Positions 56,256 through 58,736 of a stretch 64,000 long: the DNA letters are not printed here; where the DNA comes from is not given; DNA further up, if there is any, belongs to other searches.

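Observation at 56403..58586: Phage-encoded polyphosphate kinase 1-like enzyme with a novel N-terminal half, heading a three-gene operon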

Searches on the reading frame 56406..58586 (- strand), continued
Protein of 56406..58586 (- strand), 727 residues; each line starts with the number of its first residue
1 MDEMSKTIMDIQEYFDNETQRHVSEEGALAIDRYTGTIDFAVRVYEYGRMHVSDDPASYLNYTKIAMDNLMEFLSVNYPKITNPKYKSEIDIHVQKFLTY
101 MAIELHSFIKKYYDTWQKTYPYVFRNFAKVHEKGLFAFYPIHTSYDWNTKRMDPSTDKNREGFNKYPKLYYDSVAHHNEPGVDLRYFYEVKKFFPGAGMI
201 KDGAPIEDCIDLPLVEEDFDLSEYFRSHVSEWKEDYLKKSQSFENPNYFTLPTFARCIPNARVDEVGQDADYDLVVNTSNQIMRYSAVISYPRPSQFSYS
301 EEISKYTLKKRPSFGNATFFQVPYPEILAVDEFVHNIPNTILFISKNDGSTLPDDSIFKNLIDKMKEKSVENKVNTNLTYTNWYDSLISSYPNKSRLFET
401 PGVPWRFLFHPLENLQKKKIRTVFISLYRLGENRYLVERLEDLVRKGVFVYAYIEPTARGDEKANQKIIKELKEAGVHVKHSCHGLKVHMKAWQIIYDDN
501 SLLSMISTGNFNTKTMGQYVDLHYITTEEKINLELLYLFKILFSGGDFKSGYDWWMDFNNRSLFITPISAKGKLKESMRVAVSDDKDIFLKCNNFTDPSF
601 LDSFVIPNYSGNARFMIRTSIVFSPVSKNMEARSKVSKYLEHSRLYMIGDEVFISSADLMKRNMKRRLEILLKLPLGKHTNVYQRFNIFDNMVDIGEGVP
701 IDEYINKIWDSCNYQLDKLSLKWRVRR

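Call 35: find_encoding_contigs(protein=P0015, flank=6000, max_places=2)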
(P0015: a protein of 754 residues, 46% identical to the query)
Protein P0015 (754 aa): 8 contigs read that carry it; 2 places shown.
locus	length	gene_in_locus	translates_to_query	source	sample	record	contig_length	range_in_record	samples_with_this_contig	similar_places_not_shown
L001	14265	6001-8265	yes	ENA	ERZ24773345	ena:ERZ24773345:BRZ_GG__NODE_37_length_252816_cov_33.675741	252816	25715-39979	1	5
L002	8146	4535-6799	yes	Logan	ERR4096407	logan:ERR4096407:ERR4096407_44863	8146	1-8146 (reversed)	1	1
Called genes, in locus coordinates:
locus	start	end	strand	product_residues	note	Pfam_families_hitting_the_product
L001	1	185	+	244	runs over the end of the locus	-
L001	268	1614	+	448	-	PF11133:Phage_head_fibr (faint), PF24318:DUF7490 (faint)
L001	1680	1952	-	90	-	-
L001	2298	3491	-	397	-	-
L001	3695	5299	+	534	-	-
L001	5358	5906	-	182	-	-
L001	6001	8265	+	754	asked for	PF13091:PLDc_2 (faint), PF17941:PP_kinase_C_1, PF13090:PP_kinase_C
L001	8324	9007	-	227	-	-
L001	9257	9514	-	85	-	-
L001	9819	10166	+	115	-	-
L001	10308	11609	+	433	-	-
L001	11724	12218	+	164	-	-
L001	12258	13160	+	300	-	-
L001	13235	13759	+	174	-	-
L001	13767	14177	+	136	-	-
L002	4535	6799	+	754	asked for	PF13091:PLDc_2 (faint), PF17941:PP_kinase_C_1, PF13090:PP_kinase_C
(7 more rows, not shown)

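Call 37: find_encoding_contigs(protein=P0002, flank=10000, max_places=1)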
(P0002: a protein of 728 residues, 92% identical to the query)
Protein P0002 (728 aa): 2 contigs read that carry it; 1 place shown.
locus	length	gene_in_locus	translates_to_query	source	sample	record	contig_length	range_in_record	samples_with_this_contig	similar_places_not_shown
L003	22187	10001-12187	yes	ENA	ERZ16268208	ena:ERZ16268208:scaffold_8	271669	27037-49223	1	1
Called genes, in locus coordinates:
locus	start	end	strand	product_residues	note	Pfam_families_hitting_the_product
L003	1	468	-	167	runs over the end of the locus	-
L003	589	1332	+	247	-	-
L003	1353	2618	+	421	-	-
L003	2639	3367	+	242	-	-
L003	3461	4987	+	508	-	PF11133:Phage_head_fibr (faint)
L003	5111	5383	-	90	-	-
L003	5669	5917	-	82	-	-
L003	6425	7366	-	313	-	-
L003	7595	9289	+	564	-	-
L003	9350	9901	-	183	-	-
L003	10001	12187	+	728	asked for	PF17941:PP_kinase_C_1, PF13090:PP_kinase_C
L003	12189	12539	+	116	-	-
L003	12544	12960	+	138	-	-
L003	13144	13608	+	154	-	PF21939:Gp10_C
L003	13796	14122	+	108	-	-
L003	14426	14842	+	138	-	PF21939:Gp10_C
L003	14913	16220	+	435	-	-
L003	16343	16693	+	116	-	-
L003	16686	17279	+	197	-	-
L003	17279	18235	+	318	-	-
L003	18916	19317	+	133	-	-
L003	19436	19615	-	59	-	-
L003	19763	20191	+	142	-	-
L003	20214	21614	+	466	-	-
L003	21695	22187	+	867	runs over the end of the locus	PF12789:PTR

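Call 53: search_protein_families(library=padloc, proteins=[window:56406-58586:-], max_evalue=0.01)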
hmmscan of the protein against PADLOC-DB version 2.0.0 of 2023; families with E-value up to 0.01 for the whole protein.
window:56406-58586:- (727 aa): 1 family
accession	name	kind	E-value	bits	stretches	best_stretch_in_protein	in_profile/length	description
PDLC02614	DrmC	-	1.2e-05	23.1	1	413-539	27-147/153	DrmC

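Call 54: search_protein_families(library=ncbifam, proteins=[window:56406-58586:-], max_evalue=0.01)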
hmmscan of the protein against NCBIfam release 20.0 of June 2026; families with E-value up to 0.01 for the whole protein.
window:56406-58586:- (727 aa): 13 families
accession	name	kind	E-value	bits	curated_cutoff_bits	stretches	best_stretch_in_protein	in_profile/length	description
TIGR03705.1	poly_P_kin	equivalog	3.7e-38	131.4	465.85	1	418-674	356-620/673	polyphosphate kinase 1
NF003921.0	PRK05443.2-2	subfamily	1.3e-37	129.7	701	1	418-674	376-640/707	RNA degradosome polyphosphate kinase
NF003924.0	PRK05443.3-2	equivalog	4.6e-34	117.8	1058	1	419-672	359-616/699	RNA degradosome polyphosphate kinase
NF003917.0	PRK05443.1-1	subfamily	1.4e-33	116.3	470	1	418-673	362-625/689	RNA degradosome polyphosphate kinase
NF003918.0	PRK05443.1-2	subfamily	2.1e-32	112.1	691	1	423-672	379-636/697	RNA degradosome polyphosphate kinase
NF003922.0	PRK05443.2-3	equivalog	3.4e-32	111.3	981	1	420-683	411-682/735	RNA degradosome polyphosphate kinase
NF003920.0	PRK05443.2-1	equivalog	3.8e-32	111.4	935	1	422-689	376-649/719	RNA degradosome polyphosphate kinase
NF003927.0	PRK05443.3-6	equivalog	1.4e-31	109.6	1042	1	412-671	357-625/717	RNA degradosome polyphosphate kinase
NF003923.0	PRK05443.3-1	equivalog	5.7e-28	97.6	1116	1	377-671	324-628/692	RNA degradosome polyphosphate kinase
NF003919.0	PRK05443.1-4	equivalog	9.3e-26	90.3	908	1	425-674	388-650/730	RNA degradosome polyphosphate kinase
NF003926.0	PRK05443.3-4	equivalog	6.7e-23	80.9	1391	1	423-673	366-618/675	RNA degradosome polyphosphate kinase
NF003925.0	PRK05443.3-3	equivalog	9.1e-21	73.6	707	1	417-672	370-629/688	RNA degradosome polyphosphate kinase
NF010490.0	PRK13912.1-1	equivalog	0.00024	21.2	211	1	421-537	44-150/159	nuclease NucT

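Call 56: fold_search(model_id=the predicted structure, library=viral)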
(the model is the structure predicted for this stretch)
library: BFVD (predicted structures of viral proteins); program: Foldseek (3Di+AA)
matches with E <= 10: 412; with E <= 0.001: 9
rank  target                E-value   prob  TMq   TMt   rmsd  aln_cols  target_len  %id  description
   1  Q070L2                9.1e-11  1.00  0.30  0.55   6.5       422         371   11  Palmitylated EEV envelope lipase [Nile crocodilepox virus (isolate Crocodylus niloticus/Zimbabwe/Ume/2001)]
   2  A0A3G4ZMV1            7.8e-10  1.00  0.27  0.54   5.8       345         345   12  PLD phosphodiesterase domain-containing protein [Terrestrivirus sp.]
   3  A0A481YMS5            2.0e-06  1.00  0.26  0.54   7.2       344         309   10  PLD-like domain protein [Pithovirus LCDPAC01]
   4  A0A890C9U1            1.6e-05  1.00  0.16  0.51   3.2       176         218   15  Major envelope protein (Fragment) [Orf virus]
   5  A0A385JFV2            1.8e-05  1.00  0.21  0.51   6.7       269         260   12  Major envelope protein (Fragment) [Orf virus]
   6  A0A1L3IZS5            2.2e-05  1.00  0.16  0.40   3.9       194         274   18  (no name in the UniProt tables at hand)
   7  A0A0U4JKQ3            4.1e-05  1.00  0.18  0.49   4.2       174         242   16  NucT-like nuclease [Arthrobacter phage Galaxy]
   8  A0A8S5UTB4            1.3e-04  1.00  0.16  0.50   4.3       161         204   14  Polyphosphate kinase C-terminal domain 1 [Siphoviridae sp. ct4fm14]
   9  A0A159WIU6            3.5e-04  1.00  0.17  0.57   4.9       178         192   13  Major envelope protein (Fragment) [Orf virus]
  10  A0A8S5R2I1            3.6e-03  1.00  0.17  0.46   5.9       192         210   12  Uncharacterized protein [Siphoviridae sp. ctXX925]
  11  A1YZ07                4.7e-03  1.00  0.14  0.57   3.3       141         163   14  Major envelope protein (Fragment) [Rabbit fibroma virus]
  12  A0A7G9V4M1            2.3e-01  0.35  0.06  0.30  10.5        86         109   19  (no name in the UniProt tables at hand)
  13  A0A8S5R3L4            2.8e-01  0.08  0.07  0.15  25.0       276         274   12  Uncharacterized protein [Podoviridae sp. ct8nN1]
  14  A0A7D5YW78            3.3e-01  0.11  0.11  0.24  19.0       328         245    8  (no name in the UniProt tables at hand)
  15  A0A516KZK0            3.3e-01  0.07  0.08  0.17  22.8       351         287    9  (no name in the UniProt tables at hand)
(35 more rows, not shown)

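Call 57: get_annotated_region(hit=H8, flank=4000)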
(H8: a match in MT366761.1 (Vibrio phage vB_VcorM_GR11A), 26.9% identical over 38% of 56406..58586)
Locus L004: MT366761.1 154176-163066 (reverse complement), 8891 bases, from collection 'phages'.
description: Vibrio phage vB_VcorM_GR11A, complete genome.
organism: Vibrio phage vB_VcorM_GR11A (NCBI taxid 2711164)
taxonomy: Viruses; Duplodnaviria; Heunggongvirae; Uroviricota; Caudoviricetes
host: Vibrio coralliilyticus RE98; source: seawater from an oyster hatchery; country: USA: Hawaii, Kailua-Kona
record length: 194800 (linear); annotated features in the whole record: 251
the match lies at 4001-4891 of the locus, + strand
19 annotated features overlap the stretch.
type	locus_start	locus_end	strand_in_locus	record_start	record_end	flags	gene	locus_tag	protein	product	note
CDS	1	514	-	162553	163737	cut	-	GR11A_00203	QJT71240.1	hypothetical protein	-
CDS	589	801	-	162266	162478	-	-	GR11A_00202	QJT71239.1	hypothetical protein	-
CDS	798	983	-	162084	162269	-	-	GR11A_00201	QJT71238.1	hypothetical protein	-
CDS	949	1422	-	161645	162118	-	-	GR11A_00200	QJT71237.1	hypothetical protein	DUF1768 domain-containing protein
CDS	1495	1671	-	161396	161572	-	-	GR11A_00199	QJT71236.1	hypothetical protein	-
CDS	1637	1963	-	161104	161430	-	-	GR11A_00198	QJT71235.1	hypothetical protein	-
CDS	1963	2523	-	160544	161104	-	-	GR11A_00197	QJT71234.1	hypothetical protein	-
CDS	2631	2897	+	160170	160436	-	-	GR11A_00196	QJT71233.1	hypothetical protein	-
CDS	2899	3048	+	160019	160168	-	-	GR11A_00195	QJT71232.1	hypothetical protein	-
CDS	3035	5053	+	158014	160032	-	-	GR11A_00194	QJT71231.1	polyphosphate kinase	-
CDS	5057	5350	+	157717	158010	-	-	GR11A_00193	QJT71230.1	hypothetical protein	-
CDS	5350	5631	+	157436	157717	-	-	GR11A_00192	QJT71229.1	hypothetical protein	-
CDS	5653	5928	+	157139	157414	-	-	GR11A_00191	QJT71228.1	hypothetical protein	-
CDS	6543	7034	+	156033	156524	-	-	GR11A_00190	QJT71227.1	hypothetical protein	-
CDS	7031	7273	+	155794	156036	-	-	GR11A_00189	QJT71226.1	hypothetical protein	-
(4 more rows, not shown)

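Call 58: get_annotated_region(hit=H1, flank=6000)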
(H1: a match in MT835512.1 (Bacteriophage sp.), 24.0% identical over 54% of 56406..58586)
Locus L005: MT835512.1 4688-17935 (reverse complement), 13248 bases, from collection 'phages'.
description: UNVERIFIED: Bacteriophage sp. clone scaffold_78 genomic sequence.
organism: Bacteriophage sp. (NCBI taxid 38018)
taxonomy: Viruses
host: -; source: human fecal samples; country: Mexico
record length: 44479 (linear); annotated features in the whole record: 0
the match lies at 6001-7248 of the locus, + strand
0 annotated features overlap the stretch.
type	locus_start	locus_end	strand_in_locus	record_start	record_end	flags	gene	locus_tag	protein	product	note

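Call 60: search_protein_families(library=pfam, proteins=[L004:3035-5050:+], max_evalue=0.01)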
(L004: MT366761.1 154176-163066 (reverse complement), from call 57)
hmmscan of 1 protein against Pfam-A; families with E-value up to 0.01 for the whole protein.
L004:3035-5050:+ (672 aa): 5 families
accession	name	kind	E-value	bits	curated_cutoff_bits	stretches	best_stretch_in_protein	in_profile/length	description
PF17941.7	PP_kinase_C_1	-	2.2e-67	226.3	25.7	1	328-489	2-163/167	Polyphosphate kinase C-terminal domain 1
PF13090.12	PP_kinase_C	-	3.3e-56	189.9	25.8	1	498-663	1-166/172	Polyphosphate kinase C-terminal domain 2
PF02503.22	PP_kinase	-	4.4e-45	154.1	31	1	124-299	2-180/183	Polyphosphate kinase middle domain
PF13089.11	PP_kinase_N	-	1.7e-28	99.5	23.8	1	10-114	1-106/107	Polyphosphate kinase N-terminal domain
PF13091.12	PLDc_2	-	1.3e-11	44.9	27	2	528-635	12-127/132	PLD-like domain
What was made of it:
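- Closest known: Orthodox PPK1 of Vibrio jumbo phages vB_VcorM_GR11A and GR7B. Different: The Vibrio phage protein has all four Pfam domains at strong scores (N 1.7e-28, middle 4.4e-45, C1 2.2e-67, C2 3.3e-56; call 60).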

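Call 80: find_encoding_contigs(protein=P0017, flank=8000, max_places=1)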
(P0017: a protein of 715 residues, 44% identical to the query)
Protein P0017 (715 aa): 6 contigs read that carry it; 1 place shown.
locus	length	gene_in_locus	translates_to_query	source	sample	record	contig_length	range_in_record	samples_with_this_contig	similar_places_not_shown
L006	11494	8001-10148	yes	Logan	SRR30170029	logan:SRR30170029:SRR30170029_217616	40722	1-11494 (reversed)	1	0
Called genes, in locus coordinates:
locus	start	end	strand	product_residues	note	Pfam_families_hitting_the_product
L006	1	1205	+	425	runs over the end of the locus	PF12789:PTR (weak)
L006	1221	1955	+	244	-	-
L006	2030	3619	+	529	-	-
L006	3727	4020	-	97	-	-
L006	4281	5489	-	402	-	-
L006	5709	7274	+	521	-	-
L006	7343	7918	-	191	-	-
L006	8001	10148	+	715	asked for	PF13091:PLDc_2 (faint), PF17941:PP_kinase_C_1, PF13090:PP_kinase_C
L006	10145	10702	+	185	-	-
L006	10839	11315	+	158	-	PF21939:Gp10_C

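Call 81: find_encoding_contigs(protein=P0022, flank=8000, max_places=1)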
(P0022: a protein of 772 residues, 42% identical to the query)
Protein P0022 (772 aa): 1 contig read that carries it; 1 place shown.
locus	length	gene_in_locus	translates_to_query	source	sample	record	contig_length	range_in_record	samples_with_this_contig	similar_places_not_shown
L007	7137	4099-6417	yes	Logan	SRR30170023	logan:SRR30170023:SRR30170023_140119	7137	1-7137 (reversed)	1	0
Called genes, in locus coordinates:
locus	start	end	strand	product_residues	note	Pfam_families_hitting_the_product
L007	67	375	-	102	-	-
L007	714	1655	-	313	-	-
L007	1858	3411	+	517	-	-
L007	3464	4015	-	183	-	-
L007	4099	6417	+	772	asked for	PF17941:PP_kinase_C_1, PF13091:PLDc_2 (faint), PF13090:PP_kinase_C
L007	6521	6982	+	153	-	PF21939:Gp10_C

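Call 86: find_related_loci(query=A1, collection=viral_contigs, flank=3000)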
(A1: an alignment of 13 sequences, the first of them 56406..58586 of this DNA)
Query A1 (727 aa) in viral_contigs; peptide patterns used: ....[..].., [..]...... (x = any residue, [..] = any of these).
60 stretches matched a pattern, but none encodes a relative of the query by tblastn (E <= 1e-3).
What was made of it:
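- Tried and rejected: An IMG/VR pattern scan found no relatives (call 86).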
